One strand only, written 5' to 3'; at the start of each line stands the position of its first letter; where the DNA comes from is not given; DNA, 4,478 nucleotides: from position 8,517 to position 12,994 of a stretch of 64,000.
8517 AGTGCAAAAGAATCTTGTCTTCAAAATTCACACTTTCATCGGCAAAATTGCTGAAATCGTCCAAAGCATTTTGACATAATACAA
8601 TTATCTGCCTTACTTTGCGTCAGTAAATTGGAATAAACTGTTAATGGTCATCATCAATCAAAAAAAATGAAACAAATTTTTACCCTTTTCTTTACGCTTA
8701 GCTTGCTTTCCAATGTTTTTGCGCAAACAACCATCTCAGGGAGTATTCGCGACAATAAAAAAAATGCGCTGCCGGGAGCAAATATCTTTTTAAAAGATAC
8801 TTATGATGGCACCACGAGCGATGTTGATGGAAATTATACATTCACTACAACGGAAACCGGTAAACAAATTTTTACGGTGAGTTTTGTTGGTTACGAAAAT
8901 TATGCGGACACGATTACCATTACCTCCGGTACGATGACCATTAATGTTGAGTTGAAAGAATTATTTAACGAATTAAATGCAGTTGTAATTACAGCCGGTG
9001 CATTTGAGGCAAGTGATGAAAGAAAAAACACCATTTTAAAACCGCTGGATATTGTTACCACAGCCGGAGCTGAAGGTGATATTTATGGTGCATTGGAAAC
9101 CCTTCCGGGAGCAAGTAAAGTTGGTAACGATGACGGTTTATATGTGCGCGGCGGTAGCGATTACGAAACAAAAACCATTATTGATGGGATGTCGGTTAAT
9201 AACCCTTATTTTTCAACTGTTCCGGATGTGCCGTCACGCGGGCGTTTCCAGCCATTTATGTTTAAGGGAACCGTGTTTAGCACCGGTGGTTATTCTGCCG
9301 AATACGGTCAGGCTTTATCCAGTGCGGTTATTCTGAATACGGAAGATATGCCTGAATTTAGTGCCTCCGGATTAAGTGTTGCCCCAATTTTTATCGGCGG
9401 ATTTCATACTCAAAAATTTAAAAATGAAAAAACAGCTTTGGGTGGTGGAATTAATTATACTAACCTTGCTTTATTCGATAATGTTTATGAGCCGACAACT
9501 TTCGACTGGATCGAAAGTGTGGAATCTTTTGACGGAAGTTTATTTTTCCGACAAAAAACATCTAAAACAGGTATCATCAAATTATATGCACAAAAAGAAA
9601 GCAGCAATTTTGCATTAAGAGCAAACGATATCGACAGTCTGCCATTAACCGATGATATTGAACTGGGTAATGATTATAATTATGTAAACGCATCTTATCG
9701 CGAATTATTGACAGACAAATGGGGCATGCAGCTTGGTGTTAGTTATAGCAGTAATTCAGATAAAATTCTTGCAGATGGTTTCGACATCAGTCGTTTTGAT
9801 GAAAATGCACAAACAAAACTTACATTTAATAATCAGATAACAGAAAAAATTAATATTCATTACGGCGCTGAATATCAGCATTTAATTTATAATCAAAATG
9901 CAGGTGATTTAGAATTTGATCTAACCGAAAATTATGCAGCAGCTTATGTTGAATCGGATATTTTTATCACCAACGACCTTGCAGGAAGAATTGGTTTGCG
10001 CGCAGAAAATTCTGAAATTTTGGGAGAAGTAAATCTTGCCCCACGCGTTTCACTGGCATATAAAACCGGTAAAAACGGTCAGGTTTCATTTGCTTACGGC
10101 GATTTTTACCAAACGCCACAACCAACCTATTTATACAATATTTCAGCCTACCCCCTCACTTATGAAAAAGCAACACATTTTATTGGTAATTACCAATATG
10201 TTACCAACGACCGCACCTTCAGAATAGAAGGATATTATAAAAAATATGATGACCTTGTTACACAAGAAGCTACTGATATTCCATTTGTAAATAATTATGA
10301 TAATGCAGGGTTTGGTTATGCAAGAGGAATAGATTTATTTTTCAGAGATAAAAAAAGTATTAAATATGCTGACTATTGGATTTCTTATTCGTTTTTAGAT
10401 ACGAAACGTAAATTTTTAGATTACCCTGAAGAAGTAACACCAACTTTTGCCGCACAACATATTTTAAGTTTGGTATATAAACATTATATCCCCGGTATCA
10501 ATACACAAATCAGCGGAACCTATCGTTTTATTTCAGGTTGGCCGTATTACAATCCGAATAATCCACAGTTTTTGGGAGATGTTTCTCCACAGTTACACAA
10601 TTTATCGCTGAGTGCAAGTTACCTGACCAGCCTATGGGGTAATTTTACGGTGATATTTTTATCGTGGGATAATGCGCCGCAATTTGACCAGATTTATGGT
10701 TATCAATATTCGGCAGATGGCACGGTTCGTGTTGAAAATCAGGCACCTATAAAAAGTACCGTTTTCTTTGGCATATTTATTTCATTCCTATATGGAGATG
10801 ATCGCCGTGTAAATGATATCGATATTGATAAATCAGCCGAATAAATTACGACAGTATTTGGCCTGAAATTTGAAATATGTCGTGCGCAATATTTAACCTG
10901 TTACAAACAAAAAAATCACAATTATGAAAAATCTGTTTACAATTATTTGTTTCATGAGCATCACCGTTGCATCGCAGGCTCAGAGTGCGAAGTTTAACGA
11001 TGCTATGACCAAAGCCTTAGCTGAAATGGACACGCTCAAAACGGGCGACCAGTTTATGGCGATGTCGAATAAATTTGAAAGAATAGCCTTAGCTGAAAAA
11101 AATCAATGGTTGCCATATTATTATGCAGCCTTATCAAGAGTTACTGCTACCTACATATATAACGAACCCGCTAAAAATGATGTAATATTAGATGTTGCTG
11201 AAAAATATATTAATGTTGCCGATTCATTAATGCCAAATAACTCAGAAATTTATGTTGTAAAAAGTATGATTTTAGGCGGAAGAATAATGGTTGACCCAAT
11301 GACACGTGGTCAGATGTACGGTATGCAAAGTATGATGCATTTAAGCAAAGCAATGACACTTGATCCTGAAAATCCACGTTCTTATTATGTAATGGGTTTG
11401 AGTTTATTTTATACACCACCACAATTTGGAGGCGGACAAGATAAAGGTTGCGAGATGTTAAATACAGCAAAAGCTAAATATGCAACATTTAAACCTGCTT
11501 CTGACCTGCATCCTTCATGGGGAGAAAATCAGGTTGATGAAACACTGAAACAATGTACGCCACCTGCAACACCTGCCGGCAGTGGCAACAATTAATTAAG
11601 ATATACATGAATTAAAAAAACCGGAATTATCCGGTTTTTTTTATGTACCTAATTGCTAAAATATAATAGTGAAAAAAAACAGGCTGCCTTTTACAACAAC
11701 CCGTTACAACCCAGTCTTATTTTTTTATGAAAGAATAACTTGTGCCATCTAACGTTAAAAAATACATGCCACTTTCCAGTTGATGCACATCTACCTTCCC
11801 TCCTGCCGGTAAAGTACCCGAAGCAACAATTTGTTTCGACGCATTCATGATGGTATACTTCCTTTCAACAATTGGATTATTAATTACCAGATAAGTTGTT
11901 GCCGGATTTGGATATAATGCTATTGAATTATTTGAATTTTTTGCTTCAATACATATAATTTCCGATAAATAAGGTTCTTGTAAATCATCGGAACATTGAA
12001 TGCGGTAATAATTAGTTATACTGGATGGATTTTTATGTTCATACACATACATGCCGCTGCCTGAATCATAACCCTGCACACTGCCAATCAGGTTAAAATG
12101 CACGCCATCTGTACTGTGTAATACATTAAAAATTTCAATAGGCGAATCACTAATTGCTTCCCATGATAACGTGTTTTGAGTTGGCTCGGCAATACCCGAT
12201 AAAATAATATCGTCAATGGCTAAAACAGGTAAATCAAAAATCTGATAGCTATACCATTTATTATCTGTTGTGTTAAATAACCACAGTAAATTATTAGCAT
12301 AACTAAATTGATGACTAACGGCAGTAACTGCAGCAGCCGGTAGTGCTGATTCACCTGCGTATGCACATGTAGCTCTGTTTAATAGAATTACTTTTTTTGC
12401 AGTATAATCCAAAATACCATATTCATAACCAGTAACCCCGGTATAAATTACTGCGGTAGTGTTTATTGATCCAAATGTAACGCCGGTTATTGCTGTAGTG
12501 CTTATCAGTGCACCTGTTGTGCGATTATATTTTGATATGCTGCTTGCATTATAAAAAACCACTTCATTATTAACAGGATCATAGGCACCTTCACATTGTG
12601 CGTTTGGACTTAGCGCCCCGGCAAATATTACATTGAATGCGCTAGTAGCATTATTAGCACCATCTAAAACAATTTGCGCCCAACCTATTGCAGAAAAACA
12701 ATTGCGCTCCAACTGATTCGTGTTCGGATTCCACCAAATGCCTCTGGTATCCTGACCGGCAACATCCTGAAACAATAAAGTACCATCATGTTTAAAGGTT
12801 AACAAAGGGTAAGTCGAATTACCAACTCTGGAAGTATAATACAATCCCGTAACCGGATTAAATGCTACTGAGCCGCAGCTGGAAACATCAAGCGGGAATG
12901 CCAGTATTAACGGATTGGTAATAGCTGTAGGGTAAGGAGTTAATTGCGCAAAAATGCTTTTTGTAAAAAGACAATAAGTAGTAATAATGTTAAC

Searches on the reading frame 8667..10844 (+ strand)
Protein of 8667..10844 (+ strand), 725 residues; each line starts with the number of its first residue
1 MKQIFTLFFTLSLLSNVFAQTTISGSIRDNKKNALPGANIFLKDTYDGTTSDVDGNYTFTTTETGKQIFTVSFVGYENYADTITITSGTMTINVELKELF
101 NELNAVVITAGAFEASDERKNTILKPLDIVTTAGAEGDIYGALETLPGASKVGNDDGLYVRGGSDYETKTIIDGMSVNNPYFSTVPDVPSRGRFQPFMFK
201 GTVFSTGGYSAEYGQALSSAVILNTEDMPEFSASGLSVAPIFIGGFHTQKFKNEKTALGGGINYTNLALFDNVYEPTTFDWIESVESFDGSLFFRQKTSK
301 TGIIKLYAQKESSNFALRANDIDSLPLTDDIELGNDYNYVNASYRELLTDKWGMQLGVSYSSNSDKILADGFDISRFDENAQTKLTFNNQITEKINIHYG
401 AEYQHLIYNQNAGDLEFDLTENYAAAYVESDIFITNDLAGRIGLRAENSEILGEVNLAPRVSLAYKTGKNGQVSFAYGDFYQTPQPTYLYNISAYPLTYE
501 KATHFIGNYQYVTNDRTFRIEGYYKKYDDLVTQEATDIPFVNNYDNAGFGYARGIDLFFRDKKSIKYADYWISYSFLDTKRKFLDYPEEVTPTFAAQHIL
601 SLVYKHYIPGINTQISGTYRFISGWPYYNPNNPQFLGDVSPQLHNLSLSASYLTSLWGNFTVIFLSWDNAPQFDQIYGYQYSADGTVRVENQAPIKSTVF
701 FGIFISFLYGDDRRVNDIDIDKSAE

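Call 12: find_encoding_contigs(protein=window:8667-10844:+, flank=10000, max_places=6)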
Protein window:8667-10844:+ (725 aa): no gene with exactly this product is on record in the collection.

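Call 37: search_protein_families(library=pfam, proteins=[window:8667-10844:+], max_evalue=0.001)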
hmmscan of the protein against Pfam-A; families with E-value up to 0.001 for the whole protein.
window:8667-10844:+ (725 aa): 3 families
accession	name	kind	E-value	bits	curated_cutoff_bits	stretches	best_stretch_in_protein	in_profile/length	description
PF13715.12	CarbopepD_reg_2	-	1.7e-18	66.8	32.2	1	23-108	1-88/88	CarboxypepD_reg-like domain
PF13620.12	CarboxypepD_reg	-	1.4e-11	45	32.3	1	22-96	1-81/82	Carboxypeptidase regulatory-like domain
PF07715.20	Plug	-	5.9e-05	24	23.9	1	137-216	23-102/107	TonB-dependent Receptor Plug Domain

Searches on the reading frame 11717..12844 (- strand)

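Call 37: search_protein_families(library=pfam, proteins=[window:11717-12844:-], max_evalue=0.001)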
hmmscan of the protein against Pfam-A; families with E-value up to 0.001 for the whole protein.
window:11717-12844:- (375 aa): 1 family
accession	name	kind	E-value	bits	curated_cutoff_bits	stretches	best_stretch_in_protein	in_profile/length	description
PF18962.6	Por_Secre_tail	-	5.1e-08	33.5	27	1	310-375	1-72/75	Secretion system C-terminal sorting domain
